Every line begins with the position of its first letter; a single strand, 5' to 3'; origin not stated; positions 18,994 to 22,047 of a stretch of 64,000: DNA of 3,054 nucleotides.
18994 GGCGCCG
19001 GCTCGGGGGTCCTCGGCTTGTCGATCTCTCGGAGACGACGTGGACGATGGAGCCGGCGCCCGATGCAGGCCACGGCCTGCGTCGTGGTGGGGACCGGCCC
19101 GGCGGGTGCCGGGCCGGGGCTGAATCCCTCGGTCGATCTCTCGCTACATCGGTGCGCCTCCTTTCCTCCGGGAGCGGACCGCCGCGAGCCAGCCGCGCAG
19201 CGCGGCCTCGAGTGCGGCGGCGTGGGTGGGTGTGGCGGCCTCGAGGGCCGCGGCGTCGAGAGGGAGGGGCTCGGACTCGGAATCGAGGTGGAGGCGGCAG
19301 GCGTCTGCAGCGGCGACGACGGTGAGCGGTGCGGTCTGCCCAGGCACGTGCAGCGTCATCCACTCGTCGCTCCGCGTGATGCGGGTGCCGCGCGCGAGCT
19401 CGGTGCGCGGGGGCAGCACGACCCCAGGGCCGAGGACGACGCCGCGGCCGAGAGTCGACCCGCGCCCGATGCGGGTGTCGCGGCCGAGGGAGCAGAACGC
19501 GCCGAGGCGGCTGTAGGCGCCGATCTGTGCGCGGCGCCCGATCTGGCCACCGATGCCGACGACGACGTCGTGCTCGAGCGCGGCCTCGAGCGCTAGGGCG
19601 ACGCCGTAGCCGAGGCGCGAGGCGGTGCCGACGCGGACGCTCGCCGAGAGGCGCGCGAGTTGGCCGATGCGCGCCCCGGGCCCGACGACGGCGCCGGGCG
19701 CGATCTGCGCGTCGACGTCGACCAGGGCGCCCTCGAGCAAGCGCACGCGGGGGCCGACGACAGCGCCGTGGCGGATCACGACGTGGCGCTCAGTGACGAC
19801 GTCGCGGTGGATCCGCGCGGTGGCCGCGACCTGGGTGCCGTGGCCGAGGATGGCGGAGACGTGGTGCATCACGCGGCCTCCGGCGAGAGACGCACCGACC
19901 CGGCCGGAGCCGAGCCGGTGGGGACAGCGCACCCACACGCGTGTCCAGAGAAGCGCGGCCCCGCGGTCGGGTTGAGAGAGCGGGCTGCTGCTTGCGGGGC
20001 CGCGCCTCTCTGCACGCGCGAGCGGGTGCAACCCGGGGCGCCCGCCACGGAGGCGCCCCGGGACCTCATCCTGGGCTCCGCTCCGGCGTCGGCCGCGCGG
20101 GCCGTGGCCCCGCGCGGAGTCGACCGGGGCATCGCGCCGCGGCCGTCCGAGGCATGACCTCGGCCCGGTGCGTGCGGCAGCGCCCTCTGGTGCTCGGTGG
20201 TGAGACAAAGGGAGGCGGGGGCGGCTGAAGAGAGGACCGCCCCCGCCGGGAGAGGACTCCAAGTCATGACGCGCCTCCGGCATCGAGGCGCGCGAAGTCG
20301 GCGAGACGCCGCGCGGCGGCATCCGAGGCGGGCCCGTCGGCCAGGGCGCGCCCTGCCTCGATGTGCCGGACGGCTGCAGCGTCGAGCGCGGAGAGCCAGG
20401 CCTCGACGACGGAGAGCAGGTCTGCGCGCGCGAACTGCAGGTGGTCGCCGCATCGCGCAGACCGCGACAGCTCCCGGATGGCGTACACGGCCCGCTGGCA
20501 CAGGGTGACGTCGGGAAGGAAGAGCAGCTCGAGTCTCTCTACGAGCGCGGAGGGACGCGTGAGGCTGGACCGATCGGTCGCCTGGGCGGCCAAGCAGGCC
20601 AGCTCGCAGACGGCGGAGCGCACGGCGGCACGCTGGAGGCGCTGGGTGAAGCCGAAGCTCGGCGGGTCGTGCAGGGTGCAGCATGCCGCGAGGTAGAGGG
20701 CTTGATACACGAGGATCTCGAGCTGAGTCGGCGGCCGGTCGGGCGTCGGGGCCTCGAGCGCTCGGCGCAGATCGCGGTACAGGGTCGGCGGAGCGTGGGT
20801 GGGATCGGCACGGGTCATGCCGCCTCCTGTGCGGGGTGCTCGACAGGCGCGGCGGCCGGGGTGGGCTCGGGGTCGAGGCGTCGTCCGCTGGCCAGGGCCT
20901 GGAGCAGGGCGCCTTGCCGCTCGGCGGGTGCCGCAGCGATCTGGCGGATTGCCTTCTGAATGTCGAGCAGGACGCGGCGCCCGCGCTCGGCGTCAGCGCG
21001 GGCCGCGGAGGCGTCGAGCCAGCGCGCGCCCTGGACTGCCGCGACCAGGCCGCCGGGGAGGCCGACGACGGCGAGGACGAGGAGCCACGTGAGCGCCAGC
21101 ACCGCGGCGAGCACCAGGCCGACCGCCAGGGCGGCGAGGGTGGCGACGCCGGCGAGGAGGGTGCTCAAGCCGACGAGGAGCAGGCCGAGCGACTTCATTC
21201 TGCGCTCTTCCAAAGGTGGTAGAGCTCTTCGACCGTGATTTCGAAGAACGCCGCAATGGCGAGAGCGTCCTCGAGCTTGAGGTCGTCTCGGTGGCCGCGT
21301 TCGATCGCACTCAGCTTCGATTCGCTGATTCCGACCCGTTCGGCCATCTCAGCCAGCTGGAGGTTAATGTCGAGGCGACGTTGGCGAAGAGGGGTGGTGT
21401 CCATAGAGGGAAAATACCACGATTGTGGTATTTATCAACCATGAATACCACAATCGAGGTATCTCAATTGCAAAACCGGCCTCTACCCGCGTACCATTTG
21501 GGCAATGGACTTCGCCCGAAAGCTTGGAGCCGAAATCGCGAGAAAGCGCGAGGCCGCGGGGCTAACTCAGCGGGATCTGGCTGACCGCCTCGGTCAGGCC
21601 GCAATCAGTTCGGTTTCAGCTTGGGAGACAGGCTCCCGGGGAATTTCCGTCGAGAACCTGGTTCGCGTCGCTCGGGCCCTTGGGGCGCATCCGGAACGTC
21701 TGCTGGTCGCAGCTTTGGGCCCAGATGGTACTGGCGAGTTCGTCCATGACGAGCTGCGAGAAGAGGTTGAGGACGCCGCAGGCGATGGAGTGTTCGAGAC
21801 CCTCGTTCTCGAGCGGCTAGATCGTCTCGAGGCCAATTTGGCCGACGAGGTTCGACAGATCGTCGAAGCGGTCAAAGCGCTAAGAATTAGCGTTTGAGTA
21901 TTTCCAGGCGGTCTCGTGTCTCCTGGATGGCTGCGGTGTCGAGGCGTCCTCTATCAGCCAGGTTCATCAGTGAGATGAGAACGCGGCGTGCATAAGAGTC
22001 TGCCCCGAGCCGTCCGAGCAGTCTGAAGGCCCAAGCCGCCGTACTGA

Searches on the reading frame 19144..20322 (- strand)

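Call 47: search_protein_families(library=pfam, proteins=[window:19144-20322:-], max_evalue=0.001)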
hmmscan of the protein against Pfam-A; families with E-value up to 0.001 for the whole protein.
window:19144-20322:- (392 aa): 2 families
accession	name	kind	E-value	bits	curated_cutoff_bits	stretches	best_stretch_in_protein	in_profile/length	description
PF00132.30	Hexapep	-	1.4e-20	72.5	27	1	260-293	3-36/36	Bacterial transferase hexapeptide (six repeats)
PF25084.1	LbH_EIF2B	-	3.7e-08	33.7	54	0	240-299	9-66/105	EIF2B subunit epsilon LbH domain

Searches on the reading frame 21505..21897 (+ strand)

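Call 83: search_protein_families(library=padloc, proteins=[window:21505-21897:+], max_evalue=0.001)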
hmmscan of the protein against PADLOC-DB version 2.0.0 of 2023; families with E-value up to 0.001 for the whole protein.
window:21505-21897:+ (130 aa): 11 families
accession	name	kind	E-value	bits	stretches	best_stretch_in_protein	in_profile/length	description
PDLC03665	Control_protein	-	8.9e-07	27.1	1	9-67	11-69/77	control protein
PDLC04142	capH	-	4.1e-06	25.8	1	4-123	4-98/103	capH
PDLC03951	RmrA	-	4.5e-06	23.9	1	11-66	13-67/400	-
PDLC04760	PDC-M64C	-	3.8e-05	22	1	10-62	30-81/93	-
PDLC02926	HTH_VI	-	8.1e-05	20.8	1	7-72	2-66/92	-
PDLC03952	RmrA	-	0.00014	18.8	1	11-60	27-75/395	-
PDLC04762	PDC-M64C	-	0.00017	19.6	1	15-61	36-81/97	-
PDLC04775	PDC-M69A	-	0.00023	19.7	1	5-68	6-68/113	-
PDLC03664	Control_protein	-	0.00024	19.5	1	6-66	13-72/74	control protein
PDLC04757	PDC-M64B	-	0.00043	18.3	1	14-61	37-83/128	-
PDLC03956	RmrA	-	0.00073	16.7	1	8-69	10-71/399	-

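Call 84: search_protein_families(library=pfam, proteins=[window:21505-21897:+], max_evalue=0.001)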
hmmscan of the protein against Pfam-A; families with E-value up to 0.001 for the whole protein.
window:21505-21897:+ (130 aa): 4 families
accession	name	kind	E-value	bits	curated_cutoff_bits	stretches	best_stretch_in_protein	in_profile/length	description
PF01381.28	HTH_3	-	7.5e-13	48.8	23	1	11-64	1-53/55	Helix-turn-helix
PF13560.12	HTH_31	-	3.4e-10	40.5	27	1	7-65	2-60/64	Helix-turn-helix domain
PF12844.13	HTH_19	-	6.1e-06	26.5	30.2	1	11-67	4-59/64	Helix-turn-helix domain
PF13744.12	HTH_37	-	7.7e-05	22.9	27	1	6-62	18-74/80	Helix-turn-helix domain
